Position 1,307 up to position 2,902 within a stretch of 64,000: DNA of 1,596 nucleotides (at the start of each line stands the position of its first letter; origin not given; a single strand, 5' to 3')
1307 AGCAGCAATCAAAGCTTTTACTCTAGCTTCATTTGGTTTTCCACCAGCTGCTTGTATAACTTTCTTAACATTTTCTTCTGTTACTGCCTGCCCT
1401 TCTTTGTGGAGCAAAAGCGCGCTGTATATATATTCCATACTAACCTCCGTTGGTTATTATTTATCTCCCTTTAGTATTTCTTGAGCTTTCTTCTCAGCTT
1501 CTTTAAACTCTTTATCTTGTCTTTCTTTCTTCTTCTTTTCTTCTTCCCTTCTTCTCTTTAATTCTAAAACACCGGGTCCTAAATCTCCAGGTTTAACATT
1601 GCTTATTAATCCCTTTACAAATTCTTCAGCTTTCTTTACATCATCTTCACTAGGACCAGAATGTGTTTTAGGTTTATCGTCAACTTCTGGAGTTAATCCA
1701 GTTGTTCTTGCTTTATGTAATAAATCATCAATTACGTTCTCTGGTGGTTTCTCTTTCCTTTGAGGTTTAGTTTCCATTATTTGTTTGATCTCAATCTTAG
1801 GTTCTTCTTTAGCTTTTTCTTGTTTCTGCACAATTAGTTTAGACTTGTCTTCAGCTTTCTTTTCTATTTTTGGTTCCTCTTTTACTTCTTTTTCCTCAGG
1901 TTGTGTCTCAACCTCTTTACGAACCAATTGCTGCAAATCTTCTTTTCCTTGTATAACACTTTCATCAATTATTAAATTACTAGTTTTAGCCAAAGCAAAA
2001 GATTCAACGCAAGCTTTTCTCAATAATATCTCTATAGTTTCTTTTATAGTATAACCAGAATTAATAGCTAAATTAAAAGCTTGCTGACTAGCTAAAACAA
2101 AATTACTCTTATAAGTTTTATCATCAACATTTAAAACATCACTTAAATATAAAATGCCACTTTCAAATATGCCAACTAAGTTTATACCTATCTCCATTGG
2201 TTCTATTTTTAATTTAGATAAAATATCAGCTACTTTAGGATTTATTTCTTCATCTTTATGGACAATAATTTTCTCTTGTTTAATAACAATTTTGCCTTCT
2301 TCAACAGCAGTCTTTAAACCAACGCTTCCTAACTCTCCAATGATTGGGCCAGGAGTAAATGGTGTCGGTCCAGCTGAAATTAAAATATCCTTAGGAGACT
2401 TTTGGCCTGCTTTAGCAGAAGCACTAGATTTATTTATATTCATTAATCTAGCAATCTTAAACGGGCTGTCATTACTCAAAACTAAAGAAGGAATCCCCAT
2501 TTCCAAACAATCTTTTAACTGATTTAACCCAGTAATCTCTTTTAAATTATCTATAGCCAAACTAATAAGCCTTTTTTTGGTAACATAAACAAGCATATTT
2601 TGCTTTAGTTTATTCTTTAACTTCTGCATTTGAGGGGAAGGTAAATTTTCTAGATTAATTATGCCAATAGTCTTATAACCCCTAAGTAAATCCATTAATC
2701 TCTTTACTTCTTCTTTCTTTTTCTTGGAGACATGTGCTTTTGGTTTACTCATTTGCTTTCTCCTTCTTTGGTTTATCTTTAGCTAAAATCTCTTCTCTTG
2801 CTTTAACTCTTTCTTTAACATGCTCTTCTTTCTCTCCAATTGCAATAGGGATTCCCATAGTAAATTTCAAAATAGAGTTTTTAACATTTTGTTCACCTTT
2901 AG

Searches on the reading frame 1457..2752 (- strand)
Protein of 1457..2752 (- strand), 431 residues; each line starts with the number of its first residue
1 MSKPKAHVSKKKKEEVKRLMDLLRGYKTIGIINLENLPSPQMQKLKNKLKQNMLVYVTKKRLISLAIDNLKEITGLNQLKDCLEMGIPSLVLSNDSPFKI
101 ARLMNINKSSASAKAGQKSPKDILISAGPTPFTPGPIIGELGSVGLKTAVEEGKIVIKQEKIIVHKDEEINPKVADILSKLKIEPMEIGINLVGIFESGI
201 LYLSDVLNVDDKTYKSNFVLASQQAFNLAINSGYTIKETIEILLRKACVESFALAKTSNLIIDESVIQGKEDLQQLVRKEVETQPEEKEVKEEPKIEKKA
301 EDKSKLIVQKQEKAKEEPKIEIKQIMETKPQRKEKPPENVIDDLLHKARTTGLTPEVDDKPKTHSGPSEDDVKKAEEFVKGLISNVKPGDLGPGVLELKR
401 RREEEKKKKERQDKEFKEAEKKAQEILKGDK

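Call 83: search_protein_families(library=ncbifam, proteins=[window:1457-2752:-], max_evalue=0.00001)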
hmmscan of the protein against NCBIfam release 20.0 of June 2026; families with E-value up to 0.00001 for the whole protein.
window:1457-2752:- (431 aa): 7 families
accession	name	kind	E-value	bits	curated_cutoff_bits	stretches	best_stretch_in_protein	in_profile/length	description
NF003098.0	PRK04019.1-5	equivalog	7.2e-77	258.8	331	1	5-321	5-311/336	50S ribosomal protein L10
NF003096.0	PRK04019.1-2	equivalog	1.4e-66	224.9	479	1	3-321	4-322/338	50S ribosomal protein L10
NF003099.0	PRK04019.2-2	equivalog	3.9e-59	200.1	341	1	6-266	9-268/293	50S ribosomal protein L10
NF003097.0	PRK04019.1-4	equivalog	3.9e-48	164.3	547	1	7-305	11-313/353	50S ribosomal protein L10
NF003095.0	PRK04019.1-1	equivalog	8e-42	143.5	381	1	5-300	10-307/339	50S ribosomal protein L10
NF003100.0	PRK04019.2-3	equivalog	3.5e-39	135.3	585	1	7-304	3-304/314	50S ribosomal protein L10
NF000955.1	PRK00099.1-1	equivalog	4.2e-08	33.2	85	1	10-105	1-92/168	50S ribosomal protein L10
